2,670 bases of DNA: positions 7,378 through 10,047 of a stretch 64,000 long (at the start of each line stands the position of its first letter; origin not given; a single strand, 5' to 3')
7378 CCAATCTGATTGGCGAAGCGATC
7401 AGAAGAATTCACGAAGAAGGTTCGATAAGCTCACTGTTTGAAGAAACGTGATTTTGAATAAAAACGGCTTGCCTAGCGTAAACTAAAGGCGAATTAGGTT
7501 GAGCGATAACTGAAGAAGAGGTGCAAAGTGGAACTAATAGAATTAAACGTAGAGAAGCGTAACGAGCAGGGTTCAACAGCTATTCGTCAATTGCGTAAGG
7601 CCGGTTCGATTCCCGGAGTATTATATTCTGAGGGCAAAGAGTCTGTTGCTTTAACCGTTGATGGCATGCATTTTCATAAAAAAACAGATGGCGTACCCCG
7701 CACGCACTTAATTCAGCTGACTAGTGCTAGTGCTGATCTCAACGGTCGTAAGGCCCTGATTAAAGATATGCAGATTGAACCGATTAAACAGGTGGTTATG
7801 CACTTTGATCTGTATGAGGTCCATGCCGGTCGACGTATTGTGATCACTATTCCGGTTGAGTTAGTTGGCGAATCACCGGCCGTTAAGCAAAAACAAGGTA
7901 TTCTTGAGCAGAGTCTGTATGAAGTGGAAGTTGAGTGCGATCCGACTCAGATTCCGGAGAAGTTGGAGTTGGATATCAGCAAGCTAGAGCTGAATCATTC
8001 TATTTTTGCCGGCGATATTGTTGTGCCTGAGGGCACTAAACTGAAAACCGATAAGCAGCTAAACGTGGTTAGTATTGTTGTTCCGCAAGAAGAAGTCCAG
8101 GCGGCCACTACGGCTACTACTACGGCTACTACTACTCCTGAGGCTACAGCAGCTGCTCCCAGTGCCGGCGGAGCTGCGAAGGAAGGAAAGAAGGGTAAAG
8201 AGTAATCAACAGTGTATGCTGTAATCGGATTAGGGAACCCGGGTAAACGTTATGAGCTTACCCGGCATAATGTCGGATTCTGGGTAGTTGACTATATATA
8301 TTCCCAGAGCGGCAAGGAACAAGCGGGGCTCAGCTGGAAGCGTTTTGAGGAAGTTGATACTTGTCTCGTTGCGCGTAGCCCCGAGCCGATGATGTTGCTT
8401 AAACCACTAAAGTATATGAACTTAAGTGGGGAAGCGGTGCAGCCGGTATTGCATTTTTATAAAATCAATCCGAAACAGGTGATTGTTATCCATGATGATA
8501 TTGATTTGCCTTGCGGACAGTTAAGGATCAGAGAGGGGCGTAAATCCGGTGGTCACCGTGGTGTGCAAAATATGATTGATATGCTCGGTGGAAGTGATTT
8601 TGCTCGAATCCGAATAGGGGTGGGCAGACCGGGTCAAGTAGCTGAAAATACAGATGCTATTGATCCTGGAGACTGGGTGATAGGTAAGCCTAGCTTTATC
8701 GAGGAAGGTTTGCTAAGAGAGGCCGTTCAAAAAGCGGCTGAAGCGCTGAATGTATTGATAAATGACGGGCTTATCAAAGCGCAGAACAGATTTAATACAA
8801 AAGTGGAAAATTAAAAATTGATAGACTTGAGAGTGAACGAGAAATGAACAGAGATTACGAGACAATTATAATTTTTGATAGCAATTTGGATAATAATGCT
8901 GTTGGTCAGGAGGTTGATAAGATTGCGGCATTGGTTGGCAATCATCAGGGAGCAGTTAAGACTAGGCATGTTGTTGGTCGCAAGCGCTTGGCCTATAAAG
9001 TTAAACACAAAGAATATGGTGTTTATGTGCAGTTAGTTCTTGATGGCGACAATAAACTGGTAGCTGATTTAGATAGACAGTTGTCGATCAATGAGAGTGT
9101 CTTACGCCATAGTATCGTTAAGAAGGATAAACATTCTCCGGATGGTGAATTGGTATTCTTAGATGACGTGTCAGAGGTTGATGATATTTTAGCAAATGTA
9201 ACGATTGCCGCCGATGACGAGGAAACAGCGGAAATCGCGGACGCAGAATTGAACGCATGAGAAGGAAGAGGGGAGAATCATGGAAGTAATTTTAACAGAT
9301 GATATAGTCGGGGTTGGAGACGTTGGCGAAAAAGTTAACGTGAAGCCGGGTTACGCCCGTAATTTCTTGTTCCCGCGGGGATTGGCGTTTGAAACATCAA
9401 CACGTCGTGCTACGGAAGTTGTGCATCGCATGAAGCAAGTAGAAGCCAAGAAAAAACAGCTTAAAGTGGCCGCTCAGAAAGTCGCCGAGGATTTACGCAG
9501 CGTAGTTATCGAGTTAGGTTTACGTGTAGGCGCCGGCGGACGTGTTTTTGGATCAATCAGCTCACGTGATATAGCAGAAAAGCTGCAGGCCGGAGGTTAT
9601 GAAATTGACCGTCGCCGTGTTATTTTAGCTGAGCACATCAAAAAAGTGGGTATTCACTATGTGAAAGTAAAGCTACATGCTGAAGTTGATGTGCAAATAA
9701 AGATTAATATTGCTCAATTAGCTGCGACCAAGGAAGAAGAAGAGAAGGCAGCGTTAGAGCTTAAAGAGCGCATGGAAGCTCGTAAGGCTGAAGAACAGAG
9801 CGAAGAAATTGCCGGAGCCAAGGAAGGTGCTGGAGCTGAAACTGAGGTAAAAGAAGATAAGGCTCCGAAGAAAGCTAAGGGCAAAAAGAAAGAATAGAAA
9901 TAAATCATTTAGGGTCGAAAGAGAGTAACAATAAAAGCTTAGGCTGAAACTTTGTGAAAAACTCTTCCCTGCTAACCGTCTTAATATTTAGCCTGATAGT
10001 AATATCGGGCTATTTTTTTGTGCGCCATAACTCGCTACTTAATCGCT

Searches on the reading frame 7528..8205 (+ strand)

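Call 52: search_protein_families(library=pfam, proteins=[window:7528-8205:+])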
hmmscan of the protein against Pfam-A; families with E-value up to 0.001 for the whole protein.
window:7528-8205:+ (225 aa): 2 families
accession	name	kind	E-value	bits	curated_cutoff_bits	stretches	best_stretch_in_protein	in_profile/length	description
PF14693.11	Ribosomal_TL5_C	-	5.7e-26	91.1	27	1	104-187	2-84/84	Ribosomal protein TL5, C-terminal domain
PF01386.24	Ribosomal_L25p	-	1.1e-19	71.1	23.6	1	6-95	1-82/82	Ribosomal L25p family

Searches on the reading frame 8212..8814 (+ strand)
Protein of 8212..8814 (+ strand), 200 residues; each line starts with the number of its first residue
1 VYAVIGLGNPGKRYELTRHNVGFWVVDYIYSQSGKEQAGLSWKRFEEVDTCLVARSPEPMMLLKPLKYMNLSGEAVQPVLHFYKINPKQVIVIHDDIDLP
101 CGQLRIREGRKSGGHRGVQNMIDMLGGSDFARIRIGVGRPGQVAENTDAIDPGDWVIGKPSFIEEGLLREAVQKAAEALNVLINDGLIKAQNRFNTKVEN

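Call 52: search_protein_families(library=pfam, proteins=[window:8212-8814:+])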
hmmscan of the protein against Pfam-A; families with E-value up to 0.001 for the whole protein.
window:8212-8814:+ (200 aa): 1 family
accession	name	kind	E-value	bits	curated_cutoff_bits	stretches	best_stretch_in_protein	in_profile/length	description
PF01195.25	Pept_tRNA_hydro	-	8.5e-56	189.1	27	1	4-195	2-183/183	Peptidyl-tRNA hydrolase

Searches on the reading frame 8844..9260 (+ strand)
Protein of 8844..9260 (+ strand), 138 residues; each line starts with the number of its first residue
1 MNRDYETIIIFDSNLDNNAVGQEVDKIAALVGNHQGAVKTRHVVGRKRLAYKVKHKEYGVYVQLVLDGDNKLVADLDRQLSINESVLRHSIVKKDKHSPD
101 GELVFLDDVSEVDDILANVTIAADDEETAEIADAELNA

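Call 52: search_protein_families(library=pfam, proteins=[window:8844-9260:+])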
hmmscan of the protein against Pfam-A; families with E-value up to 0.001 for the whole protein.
window:8844-9260:+ (138 aa): 1 family
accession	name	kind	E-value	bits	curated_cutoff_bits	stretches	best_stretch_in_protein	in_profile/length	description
PF01250.22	Ribosomal_S6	-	6.3e-22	78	27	1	5-93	2-90/90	Ribosomal protein S6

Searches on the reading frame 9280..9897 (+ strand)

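Call 52: search_protein_families(library=pfam, proteins=[window:9280-9897:+])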
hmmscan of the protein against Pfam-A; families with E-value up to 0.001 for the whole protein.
window:9280-9897:+ (205 aa): 2 families
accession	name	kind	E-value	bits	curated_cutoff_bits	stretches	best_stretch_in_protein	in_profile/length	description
PF03948.19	Ribosomal_L9_C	-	2.4e-24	86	23.2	1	64-145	2-85/86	Ribosomal protein L9, C-terminal domain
PF01281.25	Ribosomal_L9_N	-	2.8e-18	65.6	20.7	1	1-39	1-39/47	Ribosomal protein L9, N-terminal domain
